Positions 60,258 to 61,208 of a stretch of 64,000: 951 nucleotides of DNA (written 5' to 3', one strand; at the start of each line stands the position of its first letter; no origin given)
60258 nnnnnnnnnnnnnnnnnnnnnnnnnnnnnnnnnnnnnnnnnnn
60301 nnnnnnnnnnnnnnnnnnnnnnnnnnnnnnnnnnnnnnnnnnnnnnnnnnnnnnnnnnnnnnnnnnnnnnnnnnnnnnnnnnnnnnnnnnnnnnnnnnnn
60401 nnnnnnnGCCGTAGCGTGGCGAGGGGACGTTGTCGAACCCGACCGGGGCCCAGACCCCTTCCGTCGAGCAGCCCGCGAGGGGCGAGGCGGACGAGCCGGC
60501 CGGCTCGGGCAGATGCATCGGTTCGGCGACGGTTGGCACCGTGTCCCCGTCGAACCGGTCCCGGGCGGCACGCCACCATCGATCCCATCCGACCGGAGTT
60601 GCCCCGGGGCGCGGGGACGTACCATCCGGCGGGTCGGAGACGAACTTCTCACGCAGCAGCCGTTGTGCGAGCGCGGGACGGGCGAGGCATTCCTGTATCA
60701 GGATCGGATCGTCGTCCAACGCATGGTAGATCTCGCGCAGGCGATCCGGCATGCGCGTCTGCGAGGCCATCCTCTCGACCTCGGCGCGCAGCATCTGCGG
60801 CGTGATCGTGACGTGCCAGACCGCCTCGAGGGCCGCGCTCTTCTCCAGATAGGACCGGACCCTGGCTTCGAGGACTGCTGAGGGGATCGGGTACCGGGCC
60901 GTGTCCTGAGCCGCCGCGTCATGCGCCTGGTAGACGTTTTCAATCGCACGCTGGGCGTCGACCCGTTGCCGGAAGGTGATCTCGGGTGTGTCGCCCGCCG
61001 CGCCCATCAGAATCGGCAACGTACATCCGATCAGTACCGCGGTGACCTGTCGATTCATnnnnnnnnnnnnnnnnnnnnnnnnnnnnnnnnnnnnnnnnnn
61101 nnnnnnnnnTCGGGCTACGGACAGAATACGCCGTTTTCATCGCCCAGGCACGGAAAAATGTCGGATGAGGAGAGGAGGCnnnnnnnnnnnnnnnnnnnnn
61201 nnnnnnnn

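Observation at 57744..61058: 1100-aa secreted protein: helical N-domain + 14 Kelch blades + MopE-like Cys/Asp-rich metal-binding repeats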

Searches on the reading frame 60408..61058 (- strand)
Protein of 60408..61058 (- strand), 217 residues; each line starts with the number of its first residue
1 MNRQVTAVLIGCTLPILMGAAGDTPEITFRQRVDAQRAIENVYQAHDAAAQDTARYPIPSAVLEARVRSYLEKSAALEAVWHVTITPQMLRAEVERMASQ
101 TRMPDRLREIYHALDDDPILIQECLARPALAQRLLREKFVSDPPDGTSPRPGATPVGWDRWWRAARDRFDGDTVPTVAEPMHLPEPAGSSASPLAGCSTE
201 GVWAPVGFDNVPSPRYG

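Call 26: search_protein_families(library=pfam, proteins=[window:60408-61058:-], max_evalue=10)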
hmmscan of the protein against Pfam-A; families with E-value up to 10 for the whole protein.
seq(217 aa): 0 families

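Call 27: search_protein_families(library=ncbifam, proteins=[window:60408-61058:-], max_evalue=10)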
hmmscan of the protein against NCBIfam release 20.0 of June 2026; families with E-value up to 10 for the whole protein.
seq(217 aa): 1 family
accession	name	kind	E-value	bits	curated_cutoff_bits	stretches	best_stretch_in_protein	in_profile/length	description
NF041733.1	resp_reg_CseB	equivalog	0.065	12.6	350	1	41-77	85-121/228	two-component system response regulator CseB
